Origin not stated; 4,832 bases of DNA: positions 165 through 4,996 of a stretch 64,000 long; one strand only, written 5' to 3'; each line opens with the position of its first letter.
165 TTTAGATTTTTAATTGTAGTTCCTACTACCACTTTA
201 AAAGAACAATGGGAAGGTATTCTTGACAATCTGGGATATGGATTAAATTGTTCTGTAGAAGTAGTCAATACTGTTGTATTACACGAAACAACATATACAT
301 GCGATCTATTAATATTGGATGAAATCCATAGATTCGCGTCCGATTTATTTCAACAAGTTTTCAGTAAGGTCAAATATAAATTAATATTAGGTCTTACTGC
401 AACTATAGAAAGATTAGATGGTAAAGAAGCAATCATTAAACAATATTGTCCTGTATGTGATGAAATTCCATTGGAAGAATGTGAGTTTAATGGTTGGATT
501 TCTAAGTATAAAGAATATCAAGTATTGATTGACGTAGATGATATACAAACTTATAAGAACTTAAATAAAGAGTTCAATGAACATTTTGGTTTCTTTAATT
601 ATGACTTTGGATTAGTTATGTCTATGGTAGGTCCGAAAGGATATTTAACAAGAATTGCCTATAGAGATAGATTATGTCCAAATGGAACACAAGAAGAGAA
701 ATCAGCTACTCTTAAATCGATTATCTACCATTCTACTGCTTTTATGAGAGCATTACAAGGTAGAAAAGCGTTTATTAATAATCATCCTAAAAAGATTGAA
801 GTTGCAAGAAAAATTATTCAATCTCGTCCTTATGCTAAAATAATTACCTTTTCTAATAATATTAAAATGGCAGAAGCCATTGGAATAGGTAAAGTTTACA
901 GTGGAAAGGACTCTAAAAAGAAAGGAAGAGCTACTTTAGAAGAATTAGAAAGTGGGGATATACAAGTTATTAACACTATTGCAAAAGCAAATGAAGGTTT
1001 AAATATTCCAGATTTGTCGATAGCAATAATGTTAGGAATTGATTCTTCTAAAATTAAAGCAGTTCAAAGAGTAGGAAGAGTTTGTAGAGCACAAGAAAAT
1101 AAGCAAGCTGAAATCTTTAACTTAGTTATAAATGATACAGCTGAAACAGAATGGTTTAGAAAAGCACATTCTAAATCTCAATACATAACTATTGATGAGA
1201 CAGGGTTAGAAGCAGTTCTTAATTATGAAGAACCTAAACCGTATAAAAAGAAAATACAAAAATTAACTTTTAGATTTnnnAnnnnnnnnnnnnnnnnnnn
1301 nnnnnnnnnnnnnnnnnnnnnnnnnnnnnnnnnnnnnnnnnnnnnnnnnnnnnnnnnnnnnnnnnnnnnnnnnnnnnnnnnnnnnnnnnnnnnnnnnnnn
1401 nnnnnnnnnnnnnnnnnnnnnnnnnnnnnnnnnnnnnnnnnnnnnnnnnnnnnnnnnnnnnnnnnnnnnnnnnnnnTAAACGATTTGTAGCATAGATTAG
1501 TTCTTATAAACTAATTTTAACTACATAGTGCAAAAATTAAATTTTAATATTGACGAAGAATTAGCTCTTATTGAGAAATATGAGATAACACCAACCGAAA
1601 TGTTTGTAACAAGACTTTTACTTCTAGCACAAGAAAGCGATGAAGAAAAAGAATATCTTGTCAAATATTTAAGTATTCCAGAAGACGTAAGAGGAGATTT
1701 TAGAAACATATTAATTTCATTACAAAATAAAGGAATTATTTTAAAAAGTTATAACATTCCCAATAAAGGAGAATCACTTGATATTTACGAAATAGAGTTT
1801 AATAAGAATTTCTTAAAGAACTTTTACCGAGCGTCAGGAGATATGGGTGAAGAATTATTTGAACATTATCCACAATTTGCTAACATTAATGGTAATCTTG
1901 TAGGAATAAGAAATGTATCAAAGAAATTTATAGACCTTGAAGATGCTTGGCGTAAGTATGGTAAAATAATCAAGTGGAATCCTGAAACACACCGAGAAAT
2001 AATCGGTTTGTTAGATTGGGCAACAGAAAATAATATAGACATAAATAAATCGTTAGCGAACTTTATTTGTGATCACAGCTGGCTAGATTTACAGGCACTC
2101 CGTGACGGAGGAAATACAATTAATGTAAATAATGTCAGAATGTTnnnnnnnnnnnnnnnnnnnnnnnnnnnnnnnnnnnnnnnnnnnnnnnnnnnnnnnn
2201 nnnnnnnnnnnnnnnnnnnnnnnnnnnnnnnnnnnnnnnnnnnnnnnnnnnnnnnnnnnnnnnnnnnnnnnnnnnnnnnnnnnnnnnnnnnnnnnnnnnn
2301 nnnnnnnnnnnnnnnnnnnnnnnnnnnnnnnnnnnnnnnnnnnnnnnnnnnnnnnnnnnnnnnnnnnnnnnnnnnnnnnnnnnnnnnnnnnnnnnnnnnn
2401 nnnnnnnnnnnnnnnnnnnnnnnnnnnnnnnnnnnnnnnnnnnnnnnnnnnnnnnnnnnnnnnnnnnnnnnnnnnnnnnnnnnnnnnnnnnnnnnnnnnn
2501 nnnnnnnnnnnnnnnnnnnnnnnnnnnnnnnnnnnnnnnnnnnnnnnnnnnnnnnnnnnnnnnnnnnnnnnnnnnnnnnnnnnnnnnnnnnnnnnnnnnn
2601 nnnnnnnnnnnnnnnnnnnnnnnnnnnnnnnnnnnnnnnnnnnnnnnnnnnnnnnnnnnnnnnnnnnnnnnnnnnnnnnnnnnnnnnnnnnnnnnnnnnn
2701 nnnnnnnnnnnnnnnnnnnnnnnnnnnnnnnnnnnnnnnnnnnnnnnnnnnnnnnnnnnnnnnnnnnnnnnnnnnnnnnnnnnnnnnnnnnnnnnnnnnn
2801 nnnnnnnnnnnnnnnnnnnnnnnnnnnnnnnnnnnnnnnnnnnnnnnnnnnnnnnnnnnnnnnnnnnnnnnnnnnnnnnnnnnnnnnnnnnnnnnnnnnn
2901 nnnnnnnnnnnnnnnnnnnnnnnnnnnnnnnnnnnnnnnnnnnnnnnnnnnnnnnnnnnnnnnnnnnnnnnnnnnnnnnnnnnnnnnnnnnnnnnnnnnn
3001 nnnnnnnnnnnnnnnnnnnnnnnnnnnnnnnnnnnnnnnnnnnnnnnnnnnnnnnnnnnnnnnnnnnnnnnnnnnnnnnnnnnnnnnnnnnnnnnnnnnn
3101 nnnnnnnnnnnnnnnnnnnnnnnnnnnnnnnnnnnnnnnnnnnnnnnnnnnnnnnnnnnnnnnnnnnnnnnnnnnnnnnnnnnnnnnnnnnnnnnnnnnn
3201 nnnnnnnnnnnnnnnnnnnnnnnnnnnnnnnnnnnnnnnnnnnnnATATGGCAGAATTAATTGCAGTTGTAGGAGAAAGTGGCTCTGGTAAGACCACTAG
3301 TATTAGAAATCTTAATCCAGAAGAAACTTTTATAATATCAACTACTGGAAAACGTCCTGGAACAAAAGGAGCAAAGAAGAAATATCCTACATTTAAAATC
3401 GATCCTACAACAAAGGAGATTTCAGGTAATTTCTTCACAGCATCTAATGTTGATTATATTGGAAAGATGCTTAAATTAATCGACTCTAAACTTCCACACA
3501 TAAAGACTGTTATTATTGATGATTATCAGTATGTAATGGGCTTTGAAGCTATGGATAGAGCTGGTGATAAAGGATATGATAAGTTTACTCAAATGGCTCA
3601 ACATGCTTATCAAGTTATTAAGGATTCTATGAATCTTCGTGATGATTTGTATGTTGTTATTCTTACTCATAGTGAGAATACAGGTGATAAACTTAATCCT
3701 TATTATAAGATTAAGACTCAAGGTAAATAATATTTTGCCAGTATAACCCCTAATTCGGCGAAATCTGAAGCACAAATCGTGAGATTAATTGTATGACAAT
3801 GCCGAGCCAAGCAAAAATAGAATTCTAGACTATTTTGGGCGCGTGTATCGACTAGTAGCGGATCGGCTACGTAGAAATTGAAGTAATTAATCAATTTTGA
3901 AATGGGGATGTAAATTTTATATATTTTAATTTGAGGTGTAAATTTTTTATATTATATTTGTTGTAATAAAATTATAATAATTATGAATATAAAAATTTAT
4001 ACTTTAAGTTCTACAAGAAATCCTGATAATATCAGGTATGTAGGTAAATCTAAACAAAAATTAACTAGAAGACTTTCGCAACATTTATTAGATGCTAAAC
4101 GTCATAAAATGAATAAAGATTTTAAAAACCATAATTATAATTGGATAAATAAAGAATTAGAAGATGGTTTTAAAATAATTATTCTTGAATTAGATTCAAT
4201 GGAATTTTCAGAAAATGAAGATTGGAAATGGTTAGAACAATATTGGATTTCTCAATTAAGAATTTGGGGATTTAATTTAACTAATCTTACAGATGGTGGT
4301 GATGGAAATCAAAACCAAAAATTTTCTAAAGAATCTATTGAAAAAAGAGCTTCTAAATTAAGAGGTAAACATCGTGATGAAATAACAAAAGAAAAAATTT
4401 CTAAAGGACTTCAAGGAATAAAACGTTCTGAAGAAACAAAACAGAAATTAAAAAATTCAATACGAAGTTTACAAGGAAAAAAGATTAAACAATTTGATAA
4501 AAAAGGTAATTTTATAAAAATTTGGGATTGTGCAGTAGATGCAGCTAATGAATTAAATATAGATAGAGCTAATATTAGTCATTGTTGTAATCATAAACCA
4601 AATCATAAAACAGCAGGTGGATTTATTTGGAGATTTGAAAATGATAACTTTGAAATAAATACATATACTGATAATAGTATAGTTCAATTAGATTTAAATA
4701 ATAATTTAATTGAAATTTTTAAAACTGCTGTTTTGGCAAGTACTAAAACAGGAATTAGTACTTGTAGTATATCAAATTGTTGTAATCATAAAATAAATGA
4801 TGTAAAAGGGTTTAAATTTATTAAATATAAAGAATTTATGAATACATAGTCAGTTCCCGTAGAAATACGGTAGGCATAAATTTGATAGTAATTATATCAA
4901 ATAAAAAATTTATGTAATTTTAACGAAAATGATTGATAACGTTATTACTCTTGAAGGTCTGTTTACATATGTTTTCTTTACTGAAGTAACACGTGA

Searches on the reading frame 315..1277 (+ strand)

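Call 70: search_protein_families(library=pfam, proteins=[window:315-1277:+], max_evalue=0.001)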
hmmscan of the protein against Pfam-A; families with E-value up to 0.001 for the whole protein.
window:315-1277:+ (321 aa): 3 families
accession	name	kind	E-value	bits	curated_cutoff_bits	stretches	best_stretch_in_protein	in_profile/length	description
PF00271.37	Helicase_C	-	7.9e-11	42.6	23.5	1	160-259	2-109/110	Helicase conserved C-terminal domain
PF16203.11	ERCC3_RAD25_C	-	2.8e-06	27.2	27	1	148-283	33-180/248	ERCC3/RAD25/XPB C-terminal helicase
PF04851.21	ResIII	-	9.6e-05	22.8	22.5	1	1-33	131-164/164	Type III restriction enzyme, res subunit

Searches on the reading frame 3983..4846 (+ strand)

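Call 70: search_protein_families(library=pfam, proteins=[window:3983-4846:+], max_evalue=0.001)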
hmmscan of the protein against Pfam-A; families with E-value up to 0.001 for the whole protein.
window:3983-4846:+ (288 aa): 3 families
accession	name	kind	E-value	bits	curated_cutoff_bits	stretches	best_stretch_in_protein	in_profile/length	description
PF07453.19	NUMOD1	-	1.2e-10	41.7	22.8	1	166-201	1-36/37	NUMOD1 domain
PF01541.30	GIY-YIG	-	7e-05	23.5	22.6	1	5-94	4-74/78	GIY-YIG catalytic domain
PF22083.2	I-HmuI_NUMOD-like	-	0.00038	20.4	27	0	182-215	13-44/46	DNA endonuclease I-HmuI-like, NUMOD-like domain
